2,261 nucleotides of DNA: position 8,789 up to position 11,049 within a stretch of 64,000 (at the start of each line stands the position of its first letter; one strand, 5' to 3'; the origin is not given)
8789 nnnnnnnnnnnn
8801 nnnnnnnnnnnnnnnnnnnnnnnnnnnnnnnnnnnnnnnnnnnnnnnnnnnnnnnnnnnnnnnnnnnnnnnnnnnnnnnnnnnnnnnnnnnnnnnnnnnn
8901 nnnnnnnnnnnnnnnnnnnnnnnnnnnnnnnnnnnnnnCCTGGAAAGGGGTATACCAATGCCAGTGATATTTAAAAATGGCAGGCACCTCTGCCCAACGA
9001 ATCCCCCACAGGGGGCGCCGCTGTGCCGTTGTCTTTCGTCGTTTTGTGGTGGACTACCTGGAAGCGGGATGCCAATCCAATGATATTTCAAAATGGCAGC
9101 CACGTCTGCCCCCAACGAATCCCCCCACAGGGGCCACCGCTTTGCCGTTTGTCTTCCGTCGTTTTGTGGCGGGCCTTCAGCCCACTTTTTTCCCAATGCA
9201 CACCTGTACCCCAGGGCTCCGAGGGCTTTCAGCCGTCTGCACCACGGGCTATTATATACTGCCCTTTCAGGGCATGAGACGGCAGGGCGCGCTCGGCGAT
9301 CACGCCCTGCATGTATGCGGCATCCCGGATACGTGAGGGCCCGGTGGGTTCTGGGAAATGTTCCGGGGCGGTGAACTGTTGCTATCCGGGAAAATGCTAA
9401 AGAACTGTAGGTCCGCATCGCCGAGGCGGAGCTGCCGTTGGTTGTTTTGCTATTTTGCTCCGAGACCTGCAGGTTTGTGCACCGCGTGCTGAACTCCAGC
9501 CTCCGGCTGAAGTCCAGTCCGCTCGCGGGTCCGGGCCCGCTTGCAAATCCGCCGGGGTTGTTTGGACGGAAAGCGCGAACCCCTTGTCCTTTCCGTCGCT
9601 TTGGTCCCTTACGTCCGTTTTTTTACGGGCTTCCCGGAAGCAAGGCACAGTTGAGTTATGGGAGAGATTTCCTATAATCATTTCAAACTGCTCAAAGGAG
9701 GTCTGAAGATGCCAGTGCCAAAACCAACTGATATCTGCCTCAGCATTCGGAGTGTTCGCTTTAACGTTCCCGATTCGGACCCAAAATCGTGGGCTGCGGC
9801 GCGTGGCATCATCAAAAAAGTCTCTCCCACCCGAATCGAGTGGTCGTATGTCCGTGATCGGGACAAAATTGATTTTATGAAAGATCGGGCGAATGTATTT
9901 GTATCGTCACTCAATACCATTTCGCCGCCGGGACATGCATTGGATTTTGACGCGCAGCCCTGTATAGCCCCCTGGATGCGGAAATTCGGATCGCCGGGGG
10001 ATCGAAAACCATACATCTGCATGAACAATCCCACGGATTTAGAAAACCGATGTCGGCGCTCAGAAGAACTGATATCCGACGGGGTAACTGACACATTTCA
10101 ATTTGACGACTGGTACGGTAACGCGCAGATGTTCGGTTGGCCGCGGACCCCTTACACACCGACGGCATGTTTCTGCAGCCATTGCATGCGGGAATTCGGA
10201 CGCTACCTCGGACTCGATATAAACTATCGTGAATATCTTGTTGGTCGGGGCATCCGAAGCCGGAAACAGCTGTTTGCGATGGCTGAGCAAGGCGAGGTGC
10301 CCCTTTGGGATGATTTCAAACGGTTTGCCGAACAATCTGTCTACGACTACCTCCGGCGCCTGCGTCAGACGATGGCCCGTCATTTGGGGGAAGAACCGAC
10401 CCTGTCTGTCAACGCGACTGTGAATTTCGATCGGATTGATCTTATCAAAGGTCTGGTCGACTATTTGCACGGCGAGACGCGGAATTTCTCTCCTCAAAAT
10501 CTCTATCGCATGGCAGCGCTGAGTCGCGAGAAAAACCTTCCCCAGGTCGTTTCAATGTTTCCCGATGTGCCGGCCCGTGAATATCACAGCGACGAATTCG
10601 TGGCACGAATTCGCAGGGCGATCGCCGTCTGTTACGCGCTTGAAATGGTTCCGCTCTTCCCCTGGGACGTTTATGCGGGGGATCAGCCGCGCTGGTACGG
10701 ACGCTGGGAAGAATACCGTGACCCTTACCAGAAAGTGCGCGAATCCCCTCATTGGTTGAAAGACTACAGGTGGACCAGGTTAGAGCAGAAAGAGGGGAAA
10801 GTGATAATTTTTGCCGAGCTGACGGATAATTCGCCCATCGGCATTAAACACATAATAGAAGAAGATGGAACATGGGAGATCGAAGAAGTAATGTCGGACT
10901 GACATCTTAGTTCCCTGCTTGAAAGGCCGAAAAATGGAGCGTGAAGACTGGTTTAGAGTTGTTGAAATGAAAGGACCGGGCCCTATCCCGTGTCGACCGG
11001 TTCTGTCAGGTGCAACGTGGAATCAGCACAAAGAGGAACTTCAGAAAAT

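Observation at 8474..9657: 1.2 kb gene-free interval containing a tandem ~119 bp direct repeat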

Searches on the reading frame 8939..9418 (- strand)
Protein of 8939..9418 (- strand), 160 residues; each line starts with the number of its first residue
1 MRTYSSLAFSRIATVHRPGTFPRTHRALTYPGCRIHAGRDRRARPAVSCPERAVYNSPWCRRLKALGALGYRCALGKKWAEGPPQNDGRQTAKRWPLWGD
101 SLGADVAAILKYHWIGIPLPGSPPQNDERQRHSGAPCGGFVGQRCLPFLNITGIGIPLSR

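Call 43: search_protein_families(library=pfam, max_evalue=1, proteins=[window:8939-9418:-])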
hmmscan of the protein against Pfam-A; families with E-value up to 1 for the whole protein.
window:8939-9418:- (160 aa): 0 families

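Call 79: find_encoding_contigs(protein=window:8939-9418:-, flank=10000, max_places=10)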
Protein window:8939-9418:- (160 aa): no gene with exactly this product is on record in the collection.

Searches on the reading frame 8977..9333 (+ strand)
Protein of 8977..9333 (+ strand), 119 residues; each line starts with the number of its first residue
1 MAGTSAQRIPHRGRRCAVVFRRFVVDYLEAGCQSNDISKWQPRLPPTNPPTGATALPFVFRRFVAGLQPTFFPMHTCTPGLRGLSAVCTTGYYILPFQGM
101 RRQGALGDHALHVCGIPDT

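Call 43: search_protein_families(library=pfam, max_evalue=1, proteins=[window:8977-9333:+])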
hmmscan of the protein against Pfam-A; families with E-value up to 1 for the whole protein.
window:8977-9333:+ (119 aa): 0 families

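Call 80: find_encoding_contigs(protein=window:8977-9333:+, flank=10000, max_places=10)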
Protein window:8977-9333:+ (119 aa): no gene with exactly this product is on record in the collection.
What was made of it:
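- Checked: The 160-aa and 119-aa ORFs are on record in no assembly (calls 79, 80).
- Tried and rejected: Looking up the spurious ORFs to fetch the missing Logan piece: not on record (calls 79, 80).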

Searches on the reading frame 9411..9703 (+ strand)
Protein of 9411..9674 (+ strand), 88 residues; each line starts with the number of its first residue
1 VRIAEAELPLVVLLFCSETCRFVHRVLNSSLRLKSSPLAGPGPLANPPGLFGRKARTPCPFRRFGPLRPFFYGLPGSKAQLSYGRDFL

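Call 43: search_protein_families(library=pfam, max_evalue=1, proteins=[window:9438-9674:+, window:9455-9703:+])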
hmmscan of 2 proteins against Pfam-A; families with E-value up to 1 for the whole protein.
window:9438-9674:+ (79 aa): 0 families

window:9455-9703:+ (83 aa): 0 families

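Call 61: search_protein_families(library=pfam, max_evalue=10, proteins=[window:9411-9674:+])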
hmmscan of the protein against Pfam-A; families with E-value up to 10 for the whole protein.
seq(88 aa): 0 families
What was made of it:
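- No Pfam hit (calls 43, 61).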

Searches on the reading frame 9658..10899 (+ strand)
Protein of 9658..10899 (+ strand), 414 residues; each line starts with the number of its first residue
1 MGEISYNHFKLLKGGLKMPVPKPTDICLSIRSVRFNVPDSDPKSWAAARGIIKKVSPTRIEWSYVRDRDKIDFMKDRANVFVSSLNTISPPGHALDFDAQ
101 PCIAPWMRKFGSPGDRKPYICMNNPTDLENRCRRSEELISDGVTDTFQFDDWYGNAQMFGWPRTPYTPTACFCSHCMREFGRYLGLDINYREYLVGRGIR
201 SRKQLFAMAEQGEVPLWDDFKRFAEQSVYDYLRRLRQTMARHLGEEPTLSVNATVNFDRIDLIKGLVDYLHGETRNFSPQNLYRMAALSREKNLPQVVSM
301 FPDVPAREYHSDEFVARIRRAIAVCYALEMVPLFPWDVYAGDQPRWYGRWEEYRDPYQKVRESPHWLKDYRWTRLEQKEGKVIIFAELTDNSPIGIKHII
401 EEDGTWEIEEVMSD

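Call 7: find_encoding_contigs(protein=window:9658-10899:+, flank=10000, max_places=10)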
Protein window:9658-10899:+ (414 aa): 1 contig read that carries it; 1 place shown.
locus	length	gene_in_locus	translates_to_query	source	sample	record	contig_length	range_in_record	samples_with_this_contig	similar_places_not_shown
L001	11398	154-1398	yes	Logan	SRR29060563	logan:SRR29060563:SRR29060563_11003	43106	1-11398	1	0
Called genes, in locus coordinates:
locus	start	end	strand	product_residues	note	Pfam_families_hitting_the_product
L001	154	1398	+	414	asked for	-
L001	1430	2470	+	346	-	PF01208:URO-D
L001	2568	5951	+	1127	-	-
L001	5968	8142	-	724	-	PF07940:Hepar_II_III_C (weak)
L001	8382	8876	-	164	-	PF17786:Mannosidase_ig, PF17753:Ig_mannosidase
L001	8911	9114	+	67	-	-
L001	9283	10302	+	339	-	PF00493:MCM (weak), PF20030:bpMoxR, PF07726:AAA_3, PF07728:AAA_5, PF17863:AAA_lid_2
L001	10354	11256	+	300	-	PF01882:DUF58, PF05762:VWA_CoxE (weak), PF00092:VWA (weak), PF13519:VWA_2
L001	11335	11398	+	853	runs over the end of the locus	PF07584:BatA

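Call 17: find_related_loci(query=window:9658-10899:+, collection=genome_contigs, flank=10000)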
Query window:9658-10899:+ (414 aa) in genome_contigs; peptide patterns used: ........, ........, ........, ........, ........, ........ (x = any residue, [..] = any of these).
35 stretches matched a pattern; 3 encode a relative of the query (tblastn E <= 1e-3); 3 distinct loci.
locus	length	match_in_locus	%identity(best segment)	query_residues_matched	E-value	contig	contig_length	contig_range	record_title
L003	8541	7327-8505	47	15-406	6e-123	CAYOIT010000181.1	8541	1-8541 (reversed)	MAG TPA_asm: uncultured Verrucomicrobiota bacterium isolate SRP272421_co4_179 genome assembly, contig: NODE_27219_length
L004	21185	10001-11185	47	11-407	2e-121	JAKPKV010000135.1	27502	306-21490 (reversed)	MAG: Armatimonadota bacterium isolate JPAS_maxbin.148 k141_759808, whole genome shotgun sequence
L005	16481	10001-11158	47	22-406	2e-117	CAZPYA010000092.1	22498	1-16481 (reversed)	MAG TPA_asm: uncultured bacterium isolate SRP272421_co1_718 genome assembly, contig: NODE_5848_length_22498_cov_6.200775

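Call 23: find_homologous_proteins(query=window:9658-10899:+, max_evalue=1e-20)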
Query window:9658-10899:+ (414 aa): 32 proteins with E <= 1e-20 among 3067 candidates.
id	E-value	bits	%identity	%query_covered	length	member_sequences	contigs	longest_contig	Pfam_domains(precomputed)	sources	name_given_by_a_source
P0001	2.4e-287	971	98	100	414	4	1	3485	-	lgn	-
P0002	3.9e-172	591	63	94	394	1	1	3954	-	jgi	jgi:hypothetical protein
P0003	5.9e-171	587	61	95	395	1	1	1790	-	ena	-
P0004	1.7e-170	586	62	95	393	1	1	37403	-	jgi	-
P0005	2.0e-157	543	57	95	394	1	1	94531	-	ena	-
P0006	2.1e-128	447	49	94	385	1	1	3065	-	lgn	-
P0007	3.8e-122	426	48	94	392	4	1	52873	-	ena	-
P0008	7.3e-122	425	47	95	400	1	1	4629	-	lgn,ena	-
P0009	2.7e-119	417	48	95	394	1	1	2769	-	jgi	jgi:hypothetical protein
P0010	1.6e-116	408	47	94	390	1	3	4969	-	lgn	-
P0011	2.2e-116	407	47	96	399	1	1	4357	-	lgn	-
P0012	7.3e-115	402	47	94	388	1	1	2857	-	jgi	jgi:hypothetical protein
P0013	3.5e-114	400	48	93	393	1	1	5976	-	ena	-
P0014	1.0e-112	395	48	93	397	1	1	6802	-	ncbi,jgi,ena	jgi:hypothetical protein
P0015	1.6e-112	395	48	94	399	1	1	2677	-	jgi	jgi:hypothetical protein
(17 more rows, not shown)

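Call 24: find_encoding_contigs(protein=P0001, flank=10000, max_places=10)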
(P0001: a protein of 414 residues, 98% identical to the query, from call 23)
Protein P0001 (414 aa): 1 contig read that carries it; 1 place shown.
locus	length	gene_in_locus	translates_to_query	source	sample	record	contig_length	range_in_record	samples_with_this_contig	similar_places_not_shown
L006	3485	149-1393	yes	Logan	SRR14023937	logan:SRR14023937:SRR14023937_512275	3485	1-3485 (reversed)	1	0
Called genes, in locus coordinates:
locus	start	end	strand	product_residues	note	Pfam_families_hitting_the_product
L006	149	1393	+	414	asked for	-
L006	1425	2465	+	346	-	PF01208:URO-D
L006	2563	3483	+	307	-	?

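Call 25: find_encoding_contigs(protein=P0004, flank=10000, max_places=5)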
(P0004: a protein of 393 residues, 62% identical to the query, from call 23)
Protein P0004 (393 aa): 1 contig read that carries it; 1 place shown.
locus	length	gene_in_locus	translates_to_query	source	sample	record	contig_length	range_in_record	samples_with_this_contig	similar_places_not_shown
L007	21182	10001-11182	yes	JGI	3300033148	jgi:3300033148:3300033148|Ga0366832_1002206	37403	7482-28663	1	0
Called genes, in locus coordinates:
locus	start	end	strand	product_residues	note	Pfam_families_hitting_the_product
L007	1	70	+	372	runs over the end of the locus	PF02012:BNR (faint), PF13088:BNR_2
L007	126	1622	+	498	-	-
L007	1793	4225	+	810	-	PF19077:Big_13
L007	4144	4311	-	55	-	-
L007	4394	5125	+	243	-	PF01073:3Beta_HSD, PF01370:Epimerase, PF02719:Polysacc_synt_2 (faint), PF07993:NAD_binding_4 (faint), PF13460:NAD_binding_10, PF16363:GDP_Man_Dehyd (faint)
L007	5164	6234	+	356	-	PF13679:Methyltransf_32, PF13847:Methyltransf_31, PF13649:Methyltransf_25 (weak)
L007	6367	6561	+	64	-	-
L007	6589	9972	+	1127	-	PF13860:FlgD_ig (faint)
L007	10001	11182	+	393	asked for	-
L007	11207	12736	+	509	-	PF01841:Transglut_core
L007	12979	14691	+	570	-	PF00069:Pkinase, PF07714:PK_Tyr_Ser-Thr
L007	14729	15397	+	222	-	PF09224:DUF1961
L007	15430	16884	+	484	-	PF00884:Sulfatase, PF01663:Phosphodiest (faint), PF16347:SGSH_C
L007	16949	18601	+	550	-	PF02129:Peptidase_S15, PF08530:PepX_C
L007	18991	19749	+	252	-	PF07963:N_methyl (weak)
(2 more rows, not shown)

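Call 26: find_encoding_contigs(protein=P0005, flank=10000, max_places=5)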
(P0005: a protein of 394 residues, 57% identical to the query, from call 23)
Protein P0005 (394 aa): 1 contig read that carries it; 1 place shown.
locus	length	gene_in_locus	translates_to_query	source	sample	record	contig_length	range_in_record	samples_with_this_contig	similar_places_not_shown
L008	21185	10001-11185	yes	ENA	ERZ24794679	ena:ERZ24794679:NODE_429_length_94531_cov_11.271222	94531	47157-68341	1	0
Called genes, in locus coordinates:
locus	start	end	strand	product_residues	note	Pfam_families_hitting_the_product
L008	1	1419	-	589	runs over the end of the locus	PF01368:DHH, PF02272:DHHA1, PF17768:RecJ_OB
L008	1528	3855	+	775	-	-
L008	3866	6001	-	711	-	PF11897:DUF3417, PF00343:Phosphorylase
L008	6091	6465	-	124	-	-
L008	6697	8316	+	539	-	PF02129:Peptidase_S15, PF08530:PepX_C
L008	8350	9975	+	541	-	PF02129:Peptidase_S15, PF08530:PepX_C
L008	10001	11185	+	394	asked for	-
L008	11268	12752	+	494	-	PF01841:Transglut_core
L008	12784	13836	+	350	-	PF01208:URO-D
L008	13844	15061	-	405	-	PF13439:Glyco_transf_4, PF13579:Glyco_trans_4_4, PF20706:GT4-conflict (weak), PF00534:Glycos_transf_1, PF13692:Glyco_trans_1_4, PF13524:Glyco_trans_1_2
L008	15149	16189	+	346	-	PF21016:RlmN_N, PF04055:Radical_SAM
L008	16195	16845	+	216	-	PF00702:Hydrolase, PF12710:HAD, PF08282:Hydrolase_3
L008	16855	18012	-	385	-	PF04055:Radical_SAM, PF06969:HemN_C (weak)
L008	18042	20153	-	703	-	PF00488:MutS_V, PF20297:MSSS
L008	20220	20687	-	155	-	PF00582:Usp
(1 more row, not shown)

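Call 30: find_encoding_contigs(protein=P0034, flank=10000, max_places=10)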
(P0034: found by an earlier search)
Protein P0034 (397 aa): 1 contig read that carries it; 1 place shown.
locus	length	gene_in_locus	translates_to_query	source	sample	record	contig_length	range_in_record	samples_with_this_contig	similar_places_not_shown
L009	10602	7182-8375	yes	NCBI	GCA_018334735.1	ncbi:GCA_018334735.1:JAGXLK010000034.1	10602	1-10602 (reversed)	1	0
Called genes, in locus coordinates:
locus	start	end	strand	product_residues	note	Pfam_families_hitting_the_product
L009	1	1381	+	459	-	PF00326:Peptidase_S9, PF00561:Abhydrolase_1 (faint), PF02230:Abhydrolase_2 (faint), PF12146:Hydrolase_4 (faint)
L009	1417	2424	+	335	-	PF00288:GHMP_kinases_N, PF08544:GHMP_kinases_C (faint)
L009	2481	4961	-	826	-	-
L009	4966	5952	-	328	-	PF01135:PCMT, PF00398:RrnaAD (weak), PF02353:CMAS (weak), PF13489:Methyltransf_23 (weak), PF13649:Methyltransf_25, PF13847:Methyltransf_31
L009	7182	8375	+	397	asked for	-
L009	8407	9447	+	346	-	PF01208:URO-D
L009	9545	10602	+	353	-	?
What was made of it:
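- No gene caller on record called these ORFs (calls 30, 79, 80).
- Checked: No gene is called there on the sister contig L009 (call 30).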

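Call 31: find_encoding_contigs(protein=window:9709-10899:+, flank=10000, max_places=10)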
Protein window:9709-10899:+ (397 aa): no gene with exactly this product is on record in the collection.

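Call 36: find_encoding_contigs(protein=P0033, flank=10000, max_places=10)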
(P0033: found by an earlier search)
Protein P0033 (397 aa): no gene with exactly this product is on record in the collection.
